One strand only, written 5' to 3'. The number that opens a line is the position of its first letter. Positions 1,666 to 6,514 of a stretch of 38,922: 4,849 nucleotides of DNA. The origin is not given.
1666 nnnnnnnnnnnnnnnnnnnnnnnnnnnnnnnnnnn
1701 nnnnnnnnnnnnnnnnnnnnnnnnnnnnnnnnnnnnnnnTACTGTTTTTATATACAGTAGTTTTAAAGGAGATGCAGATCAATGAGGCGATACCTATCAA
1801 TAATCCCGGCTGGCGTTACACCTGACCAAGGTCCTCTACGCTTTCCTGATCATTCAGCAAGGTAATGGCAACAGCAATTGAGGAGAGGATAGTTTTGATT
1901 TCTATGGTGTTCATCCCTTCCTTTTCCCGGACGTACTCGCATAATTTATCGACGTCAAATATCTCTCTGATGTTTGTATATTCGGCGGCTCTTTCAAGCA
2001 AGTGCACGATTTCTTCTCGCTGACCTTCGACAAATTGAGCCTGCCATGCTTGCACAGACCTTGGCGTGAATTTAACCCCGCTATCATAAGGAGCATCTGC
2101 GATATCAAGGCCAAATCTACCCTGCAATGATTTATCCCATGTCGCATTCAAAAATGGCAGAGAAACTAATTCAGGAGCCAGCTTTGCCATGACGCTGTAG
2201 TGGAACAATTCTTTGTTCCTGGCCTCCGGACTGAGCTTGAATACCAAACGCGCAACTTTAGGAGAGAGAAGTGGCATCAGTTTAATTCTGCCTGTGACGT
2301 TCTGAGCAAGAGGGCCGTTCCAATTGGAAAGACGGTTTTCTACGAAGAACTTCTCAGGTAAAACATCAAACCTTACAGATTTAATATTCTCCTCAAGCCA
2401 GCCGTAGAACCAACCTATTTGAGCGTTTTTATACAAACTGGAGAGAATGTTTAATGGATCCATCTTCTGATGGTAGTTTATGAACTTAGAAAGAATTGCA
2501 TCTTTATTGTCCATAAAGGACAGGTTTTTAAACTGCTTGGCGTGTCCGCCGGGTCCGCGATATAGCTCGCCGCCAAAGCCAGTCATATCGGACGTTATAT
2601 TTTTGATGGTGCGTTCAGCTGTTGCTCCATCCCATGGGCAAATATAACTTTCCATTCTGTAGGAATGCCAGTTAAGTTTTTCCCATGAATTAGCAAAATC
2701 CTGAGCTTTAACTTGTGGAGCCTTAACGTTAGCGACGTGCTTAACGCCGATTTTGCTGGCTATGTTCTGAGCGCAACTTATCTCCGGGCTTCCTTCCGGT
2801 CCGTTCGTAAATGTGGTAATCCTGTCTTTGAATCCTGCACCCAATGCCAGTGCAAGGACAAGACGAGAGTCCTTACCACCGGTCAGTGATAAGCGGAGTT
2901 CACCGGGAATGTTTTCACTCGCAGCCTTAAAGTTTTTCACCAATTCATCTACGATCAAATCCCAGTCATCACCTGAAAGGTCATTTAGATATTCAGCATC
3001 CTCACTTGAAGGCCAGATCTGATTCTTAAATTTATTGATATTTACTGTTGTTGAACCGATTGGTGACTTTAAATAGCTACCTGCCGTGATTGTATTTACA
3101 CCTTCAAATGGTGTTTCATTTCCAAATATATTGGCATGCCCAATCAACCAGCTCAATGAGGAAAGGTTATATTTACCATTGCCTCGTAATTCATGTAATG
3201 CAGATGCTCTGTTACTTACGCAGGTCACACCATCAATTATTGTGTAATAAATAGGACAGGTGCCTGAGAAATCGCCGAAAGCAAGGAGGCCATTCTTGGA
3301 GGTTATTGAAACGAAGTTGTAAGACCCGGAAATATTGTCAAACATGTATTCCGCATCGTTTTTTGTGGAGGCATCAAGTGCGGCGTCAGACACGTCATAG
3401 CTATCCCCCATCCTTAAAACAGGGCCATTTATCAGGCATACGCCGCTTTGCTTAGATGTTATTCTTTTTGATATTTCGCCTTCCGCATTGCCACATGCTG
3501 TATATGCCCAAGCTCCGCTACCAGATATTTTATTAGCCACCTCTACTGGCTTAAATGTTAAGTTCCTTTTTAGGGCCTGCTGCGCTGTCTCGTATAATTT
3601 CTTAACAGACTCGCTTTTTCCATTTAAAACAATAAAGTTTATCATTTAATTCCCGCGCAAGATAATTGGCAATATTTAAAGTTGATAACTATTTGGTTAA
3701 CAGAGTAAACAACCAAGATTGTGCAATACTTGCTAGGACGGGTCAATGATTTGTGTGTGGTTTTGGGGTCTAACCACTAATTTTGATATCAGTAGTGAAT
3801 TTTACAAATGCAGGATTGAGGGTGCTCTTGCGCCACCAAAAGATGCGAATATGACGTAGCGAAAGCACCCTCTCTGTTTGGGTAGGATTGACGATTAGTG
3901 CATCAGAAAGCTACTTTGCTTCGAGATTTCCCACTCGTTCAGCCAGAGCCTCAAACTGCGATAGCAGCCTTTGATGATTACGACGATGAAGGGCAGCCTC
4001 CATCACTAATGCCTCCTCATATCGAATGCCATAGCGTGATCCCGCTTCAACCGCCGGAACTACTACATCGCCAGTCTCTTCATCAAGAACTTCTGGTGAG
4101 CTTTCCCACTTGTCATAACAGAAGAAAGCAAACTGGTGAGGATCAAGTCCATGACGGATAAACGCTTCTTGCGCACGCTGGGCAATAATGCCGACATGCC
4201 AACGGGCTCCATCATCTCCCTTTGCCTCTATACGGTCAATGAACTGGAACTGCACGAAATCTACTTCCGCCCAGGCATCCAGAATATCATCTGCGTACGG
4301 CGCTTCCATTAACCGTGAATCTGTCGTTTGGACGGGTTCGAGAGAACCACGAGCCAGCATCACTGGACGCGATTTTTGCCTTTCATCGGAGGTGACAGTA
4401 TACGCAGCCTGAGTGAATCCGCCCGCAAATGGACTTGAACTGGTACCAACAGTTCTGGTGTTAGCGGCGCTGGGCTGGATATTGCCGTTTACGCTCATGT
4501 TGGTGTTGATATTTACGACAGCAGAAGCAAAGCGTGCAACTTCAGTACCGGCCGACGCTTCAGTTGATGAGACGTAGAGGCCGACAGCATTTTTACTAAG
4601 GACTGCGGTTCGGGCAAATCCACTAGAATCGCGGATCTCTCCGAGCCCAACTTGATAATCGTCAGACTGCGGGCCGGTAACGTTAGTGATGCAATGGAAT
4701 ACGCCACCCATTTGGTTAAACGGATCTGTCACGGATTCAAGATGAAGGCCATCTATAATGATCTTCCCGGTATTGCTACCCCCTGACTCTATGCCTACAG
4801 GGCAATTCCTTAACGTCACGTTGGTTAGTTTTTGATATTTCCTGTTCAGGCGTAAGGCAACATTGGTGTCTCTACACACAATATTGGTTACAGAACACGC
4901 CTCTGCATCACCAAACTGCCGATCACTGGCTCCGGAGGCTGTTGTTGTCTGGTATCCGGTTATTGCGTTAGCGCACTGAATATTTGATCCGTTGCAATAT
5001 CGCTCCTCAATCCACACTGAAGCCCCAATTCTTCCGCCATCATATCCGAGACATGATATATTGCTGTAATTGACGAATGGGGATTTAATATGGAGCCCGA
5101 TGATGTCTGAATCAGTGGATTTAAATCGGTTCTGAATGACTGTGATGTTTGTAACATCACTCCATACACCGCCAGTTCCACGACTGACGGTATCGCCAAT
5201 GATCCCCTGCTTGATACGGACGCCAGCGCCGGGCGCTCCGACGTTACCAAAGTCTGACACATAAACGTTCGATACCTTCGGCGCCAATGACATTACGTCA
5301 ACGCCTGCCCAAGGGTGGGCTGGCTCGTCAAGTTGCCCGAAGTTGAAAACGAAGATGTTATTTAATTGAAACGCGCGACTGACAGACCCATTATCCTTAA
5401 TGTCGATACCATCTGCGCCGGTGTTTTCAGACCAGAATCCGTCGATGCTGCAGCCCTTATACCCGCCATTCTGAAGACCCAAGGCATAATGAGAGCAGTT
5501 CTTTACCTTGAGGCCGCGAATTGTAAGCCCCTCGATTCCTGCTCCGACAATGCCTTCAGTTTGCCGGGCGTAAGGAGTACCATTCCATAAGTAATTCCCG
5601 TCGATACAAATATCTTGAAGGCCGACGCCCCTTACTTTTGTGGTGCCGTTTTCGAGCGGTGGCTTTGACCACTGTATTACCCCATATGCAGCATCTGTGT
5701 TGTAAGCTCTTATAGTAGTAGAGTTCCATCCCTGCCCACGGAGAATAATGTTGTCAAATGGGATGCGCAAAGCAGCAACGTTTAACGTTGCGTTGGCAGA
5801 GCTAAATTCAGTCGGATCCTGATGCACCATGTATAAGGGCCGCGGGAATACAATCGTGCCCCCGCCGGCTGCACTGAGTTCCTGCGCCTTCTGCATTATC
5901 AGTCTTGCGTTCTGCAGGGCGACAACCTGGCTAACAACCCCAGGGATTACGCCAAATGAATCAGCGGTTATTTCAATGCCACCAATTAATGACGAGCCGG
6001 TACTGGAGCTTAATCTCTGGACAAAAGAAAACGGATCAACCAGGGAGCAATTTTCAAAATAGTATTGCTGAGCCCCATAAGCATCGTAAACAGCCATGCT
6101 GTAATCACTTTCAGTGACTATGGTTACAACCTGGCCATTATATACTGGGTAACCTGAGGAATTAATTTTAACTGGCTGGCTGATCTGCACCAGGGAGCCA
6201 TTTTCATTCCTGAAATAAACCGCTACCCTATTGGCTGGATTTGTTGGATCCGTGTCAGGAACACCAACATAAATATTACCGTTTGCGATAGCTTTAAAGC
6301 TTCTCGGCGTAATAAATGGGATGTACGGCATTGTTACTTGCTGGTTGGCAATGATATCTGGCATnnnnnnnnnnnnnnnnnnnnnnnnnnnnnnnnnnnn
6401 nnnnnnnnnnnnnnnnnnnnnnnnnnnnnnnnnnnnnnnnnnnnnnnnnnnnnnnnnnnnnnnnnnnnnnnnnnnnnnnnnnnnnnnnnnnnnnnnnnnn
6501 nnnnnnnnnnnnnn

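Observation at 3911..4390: Tailspike carries a C-terminal autoproteolytic intramolecular-chaperone domain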

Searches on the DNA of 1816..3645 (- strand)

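Call 54: search_dna_similar(query=window:1816-3645:-, collection=ecoli_genomes, mode=near, max_rows=15)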
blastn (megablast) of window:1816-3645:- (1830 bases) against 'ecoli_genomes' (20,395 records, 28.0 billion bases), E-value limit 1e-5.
No match.

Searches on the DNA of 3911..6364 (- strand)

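Call 6: search_dna_similar(query=window:3911-6364:-, collection=ecoli_genomes, mode=near, max_rows=15)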
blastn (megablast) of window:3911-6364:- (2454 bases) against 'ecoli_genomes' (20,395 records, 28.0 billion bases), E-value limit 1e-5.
Records with a match: 1; places in all: 1; records where one place covers at least 80% of the query: 0.
Genomes with a match: 1 of 5426; with a place that covers at least 80% of the query: 0. Places per genome that has any: lowest 1, median 1, highest 1. On chromosomes: 1 places; on plasmids: 0.
Best place of each record, by identity: 80-90% 1.
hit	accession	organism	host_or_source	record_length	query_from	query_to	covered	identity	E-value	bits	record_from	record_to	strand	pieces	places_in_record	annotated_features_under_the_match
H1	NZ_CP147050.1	Escherichia coli strain 1008S19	river water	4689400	1878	2253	15%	82.5%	4e-86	329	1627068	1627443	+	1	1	tail fiber domain-containing protein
